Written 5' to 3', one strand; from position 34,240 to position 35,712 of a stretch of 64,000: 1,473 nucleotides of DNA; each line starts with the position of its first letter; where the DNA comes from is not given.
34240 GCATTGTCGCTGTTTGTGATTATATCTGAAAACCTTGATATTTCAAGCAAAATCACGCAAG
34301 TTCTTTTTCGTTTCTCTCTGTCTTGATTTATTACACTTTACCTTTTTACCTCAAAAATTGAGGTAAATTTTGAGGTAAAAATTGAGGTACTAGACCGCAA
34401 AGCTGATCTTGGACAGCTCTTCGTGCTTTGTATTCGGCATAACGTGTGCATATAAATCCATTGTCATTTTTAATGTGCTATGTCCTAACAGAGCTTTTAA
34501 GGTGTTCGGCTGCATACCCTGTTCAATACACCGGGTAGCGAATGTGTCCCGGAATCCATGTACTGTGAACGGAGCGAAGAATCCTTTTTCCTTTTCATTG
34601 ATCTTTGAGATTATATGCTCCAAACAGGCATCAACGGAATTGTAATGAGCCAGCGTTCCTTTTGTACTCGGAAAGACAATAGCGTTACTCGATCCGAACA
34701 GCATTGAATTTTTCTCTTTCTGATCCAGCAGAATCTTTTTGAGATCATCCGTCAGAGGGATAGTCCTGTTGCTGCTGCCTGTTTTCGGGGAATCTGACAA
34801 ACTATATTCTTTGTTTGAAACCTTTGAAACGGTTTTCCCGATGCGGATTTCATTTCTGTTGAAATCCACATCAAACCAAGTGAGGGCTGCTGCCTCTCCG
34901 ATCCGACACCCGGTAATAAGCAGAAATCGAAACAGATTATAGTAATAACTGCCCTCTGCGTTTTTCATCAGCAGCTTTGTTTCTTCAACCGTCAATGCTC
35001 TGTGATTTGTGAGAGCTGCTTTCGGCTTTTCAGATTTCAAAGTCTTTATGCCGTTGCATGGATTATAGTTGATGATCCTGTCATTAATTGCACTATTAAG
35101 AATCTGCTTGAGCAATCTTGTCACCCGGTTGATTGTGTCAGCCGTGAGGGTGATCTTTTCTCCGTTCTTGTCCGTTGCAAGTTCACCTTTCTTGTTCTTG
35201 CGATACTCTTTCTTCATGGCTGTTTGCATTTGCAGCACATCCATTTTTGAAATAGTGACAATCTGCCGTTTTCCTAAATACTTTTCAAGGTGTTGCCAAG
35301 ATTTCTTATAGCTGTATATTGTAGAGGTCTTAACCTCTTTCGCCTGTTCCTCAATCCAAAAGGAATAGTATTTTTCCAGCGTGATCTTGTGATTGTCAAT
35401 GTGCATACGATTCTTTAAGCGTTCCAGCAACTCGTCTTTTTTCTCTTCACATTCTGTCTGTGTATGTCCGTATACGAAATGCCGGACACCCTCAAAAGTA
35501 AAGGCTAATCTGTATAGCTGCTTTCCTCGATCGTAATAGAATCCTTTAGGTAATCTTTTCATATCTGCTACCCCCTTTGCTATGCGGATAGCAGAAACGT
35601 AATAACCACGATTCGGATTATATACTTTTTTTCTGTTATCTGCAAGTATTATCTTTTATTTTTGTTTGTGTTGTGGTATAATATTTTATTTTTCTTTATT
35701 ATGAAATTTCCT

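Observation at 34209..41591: Capsid-less 7.4-kb integrative replicon (int, DnaB-like, iteron-Rep, Lar-like, Xis, XRE switch): satellite-like element with unexplained cargo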

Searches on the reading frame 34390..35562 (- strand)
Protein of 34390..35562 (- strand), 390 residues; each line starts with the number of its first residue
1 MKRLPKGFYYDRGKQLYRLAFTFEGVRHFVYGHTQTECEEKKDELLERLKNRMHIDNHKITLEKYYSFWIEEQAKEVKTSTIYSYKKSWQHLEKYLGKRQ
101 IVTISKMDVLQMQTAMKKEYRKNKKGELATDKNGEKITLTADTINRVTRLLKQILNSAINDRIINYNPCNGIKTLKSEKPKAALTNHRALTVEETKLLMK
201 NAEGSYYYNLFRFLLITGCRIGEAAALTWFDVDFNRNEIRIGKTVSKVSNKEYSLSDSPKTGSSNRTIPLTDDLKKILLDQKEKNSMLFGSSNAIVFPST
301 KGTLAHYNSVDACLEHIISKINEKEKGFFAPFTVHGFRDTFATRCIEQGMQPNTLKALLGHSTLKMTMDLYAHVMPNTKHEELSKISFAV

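Call 6: search_protein_families(library=pfam, proteins=[window:34390-35562:-], max_evalue=0.01)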
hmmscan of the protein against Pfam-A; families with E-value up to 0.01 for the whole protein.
window:34390-35562:- (390 aa): 4 families
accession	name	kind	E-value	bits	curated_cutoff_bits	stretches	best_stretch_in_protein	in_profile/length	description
PF00589.27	Phage_integrase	-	1.1e-27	97.4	27.1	1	190-375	3-169/172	Phage integrase family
PF13102.12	Phage_int_SAM_5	-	1.5e-07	32.1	22.3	1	64-170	4-96/98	Phage integrase SAM-like domain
PF14659.12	Phage_int_SAM_3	-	1.3e-05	25.8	22.6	1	61-114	1-55/58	Phage integrase, N-terminal SAM-like domain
PF22022.2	Phage_int_M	-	0.0004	21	27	0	68-116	7-56/96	Phage integrase central domain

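Call 7: search_protein_families(library=phrogs, proteins=[window:34390-35562:-], max_evalue=0.01)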
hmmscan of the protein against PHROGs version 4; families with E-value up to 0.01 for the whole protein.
window:34390-35562:- (390 aa): 5 families
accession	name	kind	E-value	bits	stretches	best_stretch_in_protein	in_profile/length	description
phrog_1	-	integration and excision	6.7e-70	238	1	11-386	118-447/611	integrase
phrog_216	-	integration and excision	5.7e-36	125.1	1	135-388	6-238/301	integrase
phrog_7685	-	integration and excision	4e-12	47.2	1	260-386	123-235/240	integrase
phrog_7269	-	integration and excision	3.5e-05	24.7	1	333-385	29-80/89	integrase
phrog_7859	-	unknown function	0.0071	17.5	0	51-136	25-109/137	-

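Call 8: search_protein_families(library=ncbifam, proteins=[window:34390-35562:-], max_evalue=0.01)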
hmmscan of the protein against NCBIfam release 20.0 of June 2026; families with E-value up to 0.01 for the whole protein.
window:34390-35562:- (390 aa): 10 families
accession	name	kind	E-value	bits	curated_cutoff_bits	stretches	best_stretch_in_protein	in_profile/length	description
NF040815.2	recomb_XerA_Arch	equivalog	3.2e-24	85.9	220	1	68-378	3-258/263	site-specific tyrosine recombinase/integron integrase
TIGR02224.1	recomb_XerC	equivalog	1.5e-18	67.2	335.15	1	74-375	10-278/295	tyrosine recombinase XerC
TIGR02225.1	recomb_XerD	equivalog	3.9e-17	62.5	329.6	1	74-378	10-278/290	site-specific tyrosine recombinase XerD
TIGR02249.1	integrase_gron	subfamily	7.2e-14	51.8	265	2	286-381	215-307/315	integron integrase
NF001399.0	PRK00283.1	subfamily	4.5e-13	49.1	279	1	61-378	8-287/300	tyrosine recombinase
NF003462.0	PRK05084.1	equivalog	2e-11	43.3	267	1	213-386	203-356/360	tyrosine recombinase XerS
NF002331.0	PRK01287.1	subfamily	7.4e-10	38.3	371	2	294-374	237-312/365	site-specific tyrosine recombinase XerC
NF011946.0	PRK15417.1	equivalog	6.8e-06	25.5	435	1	324-375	266-316/337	integron integrase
NF007246.0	PRK09692.1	domain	0.00019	20.2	434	1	142-362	169-364/413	integrase domain-containing protein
NF041502.1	integrase_1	equivalog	0.0025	16.6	350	0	307-377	292-363/484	site-specific integrase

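Call 9: search_protein_families(library=padloc, proteins=[window:34390-35562:-], max_evalue=0.01)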
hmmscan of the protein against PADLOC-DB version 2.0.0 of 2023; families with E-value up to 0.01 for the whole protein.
window:34390-35562:- (390 aa): 0 families

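Call 79: find_related_loci(query=window:34390-35562:-, collection=viral_contigs, flank=6000)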
Query window:34390-35562:- (390 aa) in viral_contigs; peptide patterns used: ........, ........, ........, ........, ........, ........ (x = any residue, [..] = any of these).
4 stretches matched a pattern, but none encodes a relative of the query by tblastn (E <= 1e-3).

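Call 82: find_homologous_proteins(query=window:34390-35562:-, max_evalue=1e-20)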
Query window:34390-35562:- (390 aa): 880 proteins with E <= 1e-20 among 5047 candidates; the best 120 are listed.
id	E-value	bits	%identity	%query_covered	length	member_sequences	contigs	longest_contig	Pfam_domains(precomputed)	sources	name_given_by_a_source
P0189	1.5e-259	878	100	100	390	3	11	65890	PF13102.13,PF00589.28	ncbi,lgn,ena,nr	ncbi:MAG: site-specific integrase [Aeriscardovia sp.]|nr:site-specific integrase [Aeriscardovia sp.]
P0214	1.8e-171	588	69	100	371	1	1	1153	PF14659.13,PF22022.3,PF00589.28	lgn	-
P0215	9.3e-170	583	69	100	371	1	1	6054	PF14659.13,PF22022.3,PF00589.28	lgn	-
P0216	5.1e-164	564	68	100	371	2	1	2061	PF14659.13,PF22022.3,PF00589.28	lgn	-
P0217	8.6e-164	563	67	100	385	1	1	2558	PF14659.13,PF22022.3,PF13102.13,PF00589.28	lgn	-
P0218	6.8e-155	534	65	99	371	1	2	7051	PF14659.13,PF22022.3,PF00589.28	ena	-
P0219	3.8e-148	512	63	100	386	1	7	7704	PF14659.13,PF22022.3,PF00589.28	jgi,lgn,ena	-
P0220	3.6e-142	492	57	100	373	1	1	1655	PF14659.13,PF00589.28,PF24624.2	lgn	-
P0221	6.6e-139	481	59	99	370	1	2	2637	PF14659.13,PF00589.28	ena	-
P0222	4.2e-136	472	58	99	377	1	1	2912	PF14659.13,PF22022.3,PF00589.28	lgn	-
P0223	2.2e-135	470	58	100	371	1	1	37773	PF14659.13,PF22022.3,PF00589.28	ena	-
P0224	7.7e-131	455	58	99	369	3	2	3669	PF14659.13,PF22022.3,PF00589.28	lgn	-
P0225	2.1e-130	453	56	99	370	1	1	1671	PF14659.13,PF22022.3,PF13102.13,PF00589.28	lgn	-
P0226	1.3e-127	444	54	99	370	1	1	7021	PF14659.13,PF22022.3,PF13102.13,PF00589.28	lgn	-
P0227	1.7e-121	424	54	99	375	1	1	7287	PF14659.13,PF00589.28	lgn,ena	-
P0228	3.8e-120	420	54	98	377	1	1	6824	PF14659.13,PF22022.3,PF13102.13,PF00589.28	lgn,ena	-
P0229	2.5e-119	417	54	100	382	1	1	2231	PF14659.13,PF22022.3,PF13102.13,PF00589.28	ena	-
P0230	3.9e-118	413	53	100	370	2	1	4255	PF22022.3,PF13102.13,PF00589.28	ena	-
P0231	1.3e-115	405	51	100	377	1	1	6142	PF14659.13,PF00589.28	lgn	-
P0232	5.2e-115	403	52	98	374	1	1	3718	PF14659.13,PF22022.3,PF13102.13,PF00589.28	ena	-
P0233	1.0e-114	402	51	99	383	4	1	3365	PF14659.13,PF00589.28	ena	-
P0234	1.5e-114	401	54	98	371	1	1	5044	PF14659.13,PF22022.3,PF00589.28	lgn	-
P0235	8.0e-114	399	51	99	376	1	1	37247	PF00589.28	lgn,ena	-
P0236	9.7e-112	392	49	100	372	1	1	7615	PF14659.13,PF22022.3,PF00589.28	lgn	-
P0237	6.1e-111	389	50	97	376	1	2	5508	PF14659.13,PF13102.13,PF00589.28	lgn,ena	-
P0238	1.6e-108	381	53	96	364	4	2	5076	PF14659.13,PF00589.28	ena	-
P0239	3.5e-108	380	50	100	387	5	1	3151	PF14659.13,PF13102.13,PF00589.28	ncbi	-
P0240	4.6e-105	370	48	99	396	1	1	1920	PF14659.13,PF22022.3,PF00589.28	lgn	-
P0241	1.2e-104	369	48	100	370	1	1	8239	PF14659.13,PF00589.28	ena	-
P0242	3.9e-104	367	48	99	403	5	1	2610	PF14659.13,PF00589.28,PF16795.11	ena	-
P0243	7.5e-103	363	47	100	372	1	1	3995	PF14659.13,PF22022.3,PF00589.28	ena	-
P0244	9.6e-103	362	48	100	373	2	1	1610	PF14659.13,PF00589.28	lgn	-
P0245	1.4e-102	362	48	99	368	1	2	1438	PF14659.13,PF22022.3,PF00589.28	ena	-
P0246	4.5e-102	360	47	99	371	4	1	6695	PF14659.13,PF00589.28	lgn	-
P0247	3.1e-101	357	47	100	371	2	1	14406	PF00589.28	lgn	-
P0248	1.8e-100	355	47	99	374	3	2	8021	PF14659.13,PF00589.28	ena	-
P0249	1.7e-99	352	46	99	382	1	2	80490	PF14659.13,PF22022.3,PF00589.28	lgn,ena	-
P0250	4.7e-99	350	49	98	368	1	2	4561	PF14659.13,PF00589.28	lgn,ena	-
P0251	6.4e-99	350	46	100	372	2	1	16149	PF14659.13,PF00589.28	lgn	-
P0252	7.0e-99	350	45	100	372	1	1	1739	PF14659.13,PF22022.3,PF00589.28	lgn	-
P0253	1.0e-98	349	46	100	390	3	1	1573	PF14659.13,PF22022.3,PF00589.28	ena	-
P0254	2.5e-96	341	46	100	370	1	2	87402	PF14659.13,PF00589.28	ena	-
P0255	1.0e-87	313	44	98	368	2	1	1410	PF00589.28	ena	-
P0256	3.1e-87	311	44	95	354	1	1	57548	PF14659.13,PF22022.3,PF00589.28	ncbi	-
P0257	1.2e-84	303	44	100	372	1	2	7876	PF14659.13,PF00589.28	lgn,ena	-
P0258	2.6e-83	298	43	100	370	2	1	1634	PF14659.13,PF00589.28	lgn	-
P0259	2.7e-82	295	44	98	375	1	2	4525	PF14659.13,PF00589.28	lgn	-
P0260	3.4e-80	288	44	99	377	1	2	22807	PF14659.13,PF00589.28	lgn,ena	-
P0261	5.4e-80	287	41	100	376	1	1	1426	PF00589.28,PF24624.2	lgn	-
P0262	3.1e-79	285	42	99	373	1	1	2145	PF14659.13,PF13102.13,PF00589.28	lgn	-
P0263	5.9e-78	281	42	98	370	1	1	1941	PF00589.28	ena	-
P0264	8.5e-78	280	40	100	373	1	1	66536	PF13102.13,PF00589.28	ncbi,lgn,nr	ncbi:MAG: tyrosine-type recombinase/integrase [Eubacteriales bacterium]|nr:tyrosine-type recombinase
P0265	1.3e-75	273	42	100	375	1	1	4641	PF14659.13,PF00589.28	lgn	-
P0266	3.7e-75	272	41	97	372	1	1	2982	PF14659.13,PF00589.28,PF24624.2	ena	-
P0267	3.8e-73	265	37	100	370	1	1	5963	PF14659.13,PF22022.3,PF00589.28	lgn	-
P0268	4.3e-73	265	38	100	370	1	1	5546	PF14659.13,PF22022.3,PF00589.28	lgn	-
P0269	7.1e-73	264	38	100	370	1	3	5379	PF14659.13,PF00589.28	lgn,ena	-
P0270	7.8e-73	264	39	100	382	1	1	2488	PF14659.13,PF22022.3,PF00589.28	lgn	-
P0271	8.7e-73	264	39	100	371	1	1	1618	PF14659.13,PF22022.3,PF00589.28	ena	-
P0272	8.8e-72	260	38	100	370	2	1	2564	PF14659.13,PF22022.3,PF00589.28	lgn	-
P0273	9.4e-71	257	39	96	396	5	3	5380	PF00589.28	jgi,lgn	jgi:integrase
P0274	1.1e-70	257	39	96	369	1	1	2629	PF14659.13,PF00589.28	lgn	-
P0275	2.7e-70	256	40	95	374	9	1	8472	PF14659.13,PF13102.13,PF00589.28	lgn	-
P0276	3.5e-70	255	39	95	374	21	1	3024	PF14659.13,PF13102.13,PF00589.28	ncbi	-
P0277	4.2e-70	255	40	95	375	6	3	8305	PF14659.13,PF13102.13,PF00589.28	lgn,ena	-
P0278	5.2e-70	255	39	100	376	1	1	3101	PF14659.13,PF00589.28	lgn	-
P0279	1.4e-69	253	39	95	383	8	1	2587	PF00589.28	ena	-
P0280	6.2e-69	251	42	94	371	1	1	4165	PF14659.13,PF13102.13,PF00589.28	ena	-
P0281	4.9e-68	248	38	100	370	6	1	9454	PF14659.13,PF00589.28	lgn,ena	-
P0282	7.1e-68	248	37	95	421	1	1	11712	PF00589.28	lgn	-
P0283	1.1e-67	247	37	99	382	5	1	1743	PF14659.13,PF22022.3,PF13102.13,PF00589.28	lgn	-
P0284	1.2e-67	247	37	100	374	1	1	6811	PF14659.13,PF22022.3,PF00589.28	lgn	-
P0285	5.8e-67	245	36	100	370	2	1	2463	PF14659.13,PF00589.28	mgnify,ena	mgnify:CR=1 FL=1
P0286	5.9e-67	245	38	100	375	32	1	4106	PF14659.13,PF00589.28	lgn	-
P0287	1.7e-66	243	37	96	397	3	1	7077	PF00589.28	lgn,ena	-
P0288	4.5e-66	242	38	100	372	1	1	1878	PF00589.28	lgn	-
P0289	5.1e-66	241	37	100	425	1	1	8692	PF00589.28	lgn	-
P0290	8.5e-66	241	38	99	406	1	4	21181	PF14659.13,PF00589.28,PF24624.2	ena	-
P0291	9.1e-66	241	38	97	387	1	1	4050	PF00589.28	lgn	-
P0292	2.2e-65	239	37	100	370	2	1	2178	PF14659.13,PF22022.3,PF13102.13,PF00589.28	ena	-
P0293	2.9e-65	239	35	100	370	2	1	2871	PF14659.13,PF13102.13,PF00589.28,PF24624.2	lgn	-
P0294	4.2e-65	238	36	95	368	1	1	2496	PF14659.13,PF22022.3,PF00589.28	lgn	-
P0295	4.8e-65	238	37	97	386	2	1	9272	PF00589.28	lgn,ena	-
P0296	1.0e-63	234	38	94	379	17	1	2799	PF14659.13,PF22022.3,PF00589.28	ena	-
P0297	1.1e-62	231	37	95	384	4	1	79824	PF00589.28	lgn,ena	-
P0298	1.6e-62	230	35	99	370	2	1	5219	PF14659.13,PF00589.28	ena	-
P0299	1.8e-62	230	36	100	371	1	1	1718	PF14659.13,PF00589.28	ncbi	-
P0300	2.2e-62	229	36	97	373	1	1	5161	PF14659.13,PF13102.13,PF00589.28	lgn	-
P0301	3.3e-62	229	37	99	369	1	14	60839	PF14659.13,PF00589.28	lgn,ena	-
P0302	4.1e-62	229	35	99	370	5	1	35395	PF14659.13,PF00589.28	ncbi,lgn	-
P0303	4.5e-62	228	39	95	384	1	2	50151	PF13102.13,PF00589.28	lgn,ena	-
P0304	4.9e-62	228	38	98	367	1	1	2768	PF14659.13,PF00589.28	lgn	-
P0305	7.0e-62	228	36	99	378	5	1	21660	PF14659.13,PF22022.3,PF00589.28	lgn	-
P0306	8.2e-62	228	35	99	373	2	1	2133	PF14659.13,PF00589.28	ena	-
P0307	2.7e-61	226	36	99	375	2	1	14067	PF14659.13,PF00589.28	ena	-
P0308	5.2e-61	225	35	96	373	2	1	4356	PF00589.28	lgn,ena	-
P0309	1.4e-60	224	36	99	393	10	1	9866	PF00589.28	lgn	-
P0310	1.9e-60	223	37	94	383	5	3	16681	PF00589.28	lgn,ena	-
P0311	3.0e-60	222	35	99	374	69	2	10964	PF14659.13,PF22022.3,PF00589.28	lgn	-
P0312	1.3e-59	220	38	94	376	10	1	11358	PF14659.13,PF00589.28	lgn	-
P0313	2.6e-59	219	36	99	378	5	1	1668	PF14659.13,PF22022.3,PF00589.28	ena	-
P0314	3.6e-59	219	37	95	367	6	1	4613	PF00589.28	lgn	-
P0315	3.7e-59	219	37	94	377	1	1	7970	PF14659.13,PF00589.28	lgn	-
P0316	8.8e-59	218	34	98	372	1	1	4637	PF00589.28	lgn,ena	-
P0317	9.0e-59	218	35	99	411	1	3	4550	PF14659.13,PF00589.28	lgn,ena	-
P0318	1.5e-58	217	35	95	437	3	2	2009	PF22022.3,PF00589.28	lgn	-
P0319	1.8e-58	217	36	99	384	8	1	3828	PF00589.28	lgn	-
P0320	1.9e-58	217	34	99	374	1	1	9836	PF14659.13,PF22022.3,PF00589.28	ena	-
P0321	4.0e-58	215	36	95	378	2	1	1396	PF00589.28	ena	-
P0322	4.1e-58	215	35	96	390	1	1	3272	PF00589.28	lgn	-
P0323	1.7e-57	213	36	97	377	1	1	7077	PF13102.13,PF00589.28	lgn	-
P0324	2.0e-57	213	34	99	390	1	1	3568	PF14659.13,PF22022.3,PF00589.28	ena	-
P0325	4.2e-57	212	38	97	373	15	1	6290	PF00589.28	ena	-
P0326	8.6e-57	211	34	100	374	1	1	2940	PF14659.13,PF00589.28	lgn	-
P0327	9.4e-57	211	35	97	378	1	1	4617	PF00589.28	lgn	-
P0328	1.9e-56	210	34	100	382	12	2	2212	PF14659.13,PF00589.28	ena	-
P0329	3.0e-56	209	34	97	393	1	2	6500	PF14659.13,PF00589.28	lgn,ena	-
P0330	3.5e-56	209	34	95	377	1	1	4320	PF14659.13,PF22022.3,PF13102.13,PF00589.28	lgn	-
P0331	7.9e-56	208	34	100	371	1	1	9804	PF14659.13,PF00589.28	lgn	-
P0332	1.1e-55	207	36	99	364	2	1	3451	PF00589.28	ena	-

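Call 83: find_encoding_contigs(protein=P0219, flank=10000, max_places=4)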
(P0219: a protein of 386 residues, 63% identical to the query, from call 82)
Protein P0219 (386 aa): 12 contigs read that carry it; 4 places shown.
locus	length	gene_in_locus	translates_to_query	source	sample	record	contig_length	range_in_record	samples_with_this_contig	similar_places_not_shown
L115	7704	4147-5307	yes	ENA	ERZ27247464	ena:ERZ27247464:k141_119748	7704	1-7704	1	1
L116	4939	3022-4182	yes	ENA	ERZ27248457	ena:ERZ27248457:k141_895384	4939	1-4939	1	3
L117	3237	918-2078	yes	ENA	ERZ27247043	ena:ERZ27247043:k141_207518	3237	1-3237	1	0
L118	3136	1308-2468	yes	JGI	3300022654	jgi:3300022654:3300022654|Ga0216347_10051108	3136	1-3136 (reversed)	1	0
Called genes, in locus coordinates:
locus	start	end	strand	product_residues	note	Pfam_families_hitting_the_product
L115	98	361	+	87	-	-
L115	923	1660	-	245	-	PF13560:HTH_31 (faint), PF01381:HTH_3 (weak), PF12844:HTH_19 (faint)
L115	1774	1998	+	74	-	PF20063:DUF6462 (weak)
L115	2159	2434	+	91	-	-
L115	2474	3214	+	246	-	-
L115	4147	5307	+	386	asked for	PF14659:Phage_int_SAM_3 (weak), PF22022:Phage_int_M (weak), PF00589:Phage_integrase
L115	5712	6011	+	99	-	PF01740:STAS, PF13466:STAS_2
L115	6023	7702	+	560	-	?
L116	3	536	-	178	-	?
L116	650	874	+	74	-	PF20063:DUF6462 (weak)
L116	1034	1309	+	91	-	-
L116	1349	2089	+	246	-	-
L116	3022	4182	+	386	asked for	PF14659:Phage_int_SAM_3 (weak), PF22022:Phage_int_M (weak), PF00589:Phage_integrase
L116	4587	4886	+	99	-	PF01740:STAS, PF13466:STAS_2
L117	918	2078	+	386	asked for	PF14659:Phage_int_SAM_3 (weak), PF22022:Phage_int_M (weak), PF00589:Phage_integrase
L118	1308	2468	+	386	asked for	PF14659:Phage_int_SAM_3 (weak), PF22022:Phage_int_M (weak), PF00589:Phage_integrase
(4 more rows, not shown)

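Call 84: find_encoding_contigs(protein=P0223, flank=10000, max_places=2)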
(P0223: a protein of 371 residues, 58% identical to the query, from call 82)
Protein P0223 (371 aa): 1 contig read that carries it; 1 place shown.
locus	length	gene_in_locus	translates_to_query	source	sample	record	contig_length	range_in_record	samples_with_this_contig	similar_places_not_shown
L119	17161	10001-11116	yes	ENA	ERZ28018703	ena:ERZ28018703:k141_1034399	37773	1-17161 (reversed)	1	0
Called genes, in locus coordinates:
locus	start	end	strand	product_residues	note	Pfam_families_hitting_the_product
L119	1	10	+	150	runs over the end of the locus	-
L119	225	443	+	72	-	-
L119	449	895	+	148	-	-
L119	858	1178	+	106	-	-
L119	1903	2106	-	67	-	-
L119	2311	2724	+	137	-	-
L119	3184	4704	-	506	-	PF05265:DUF723, PF14311:DUF4379 (faint), PF05265:DUF723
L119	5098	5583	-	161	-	-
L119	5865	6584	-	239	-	PF12844:HTH_19, PF13560:HTH_31 (weak), PF01381:HTH_3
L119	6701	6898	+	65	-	-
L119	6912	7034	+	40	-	-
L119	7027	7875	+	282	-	-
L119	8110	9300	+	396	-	PF03796:DnaB_C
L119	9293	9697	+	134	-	-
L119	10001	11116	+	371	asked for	PF14659:Phage_int_SAM_3, PF22022:Phage_int_M (weak), PF00589:Phage_integrase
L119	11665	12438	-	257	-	PF18232:Chalcone_N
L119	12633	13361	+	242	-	PF01980:TrmO_N, PF18389:TrmO_C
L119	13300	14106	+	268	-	PF00027:cNMP_binding (weak), PF13545:HTH_Crp_2 (weak)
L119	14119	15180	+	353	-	PF01456:Mucin (weak), PF13379:NMT1_2, PF04069:OpuAC (weak), PF16868:NMT1_3 (faint), PF02621:VitK2_biosynth (weak), PF12974:Phosphonate-bd, PF09084:NMT1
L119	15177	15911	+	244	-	PF00528:BPD_transp_1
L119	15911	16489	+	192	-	PF02463:SMC_N (faint), PF00005:ABC_tran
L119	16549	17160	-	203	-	?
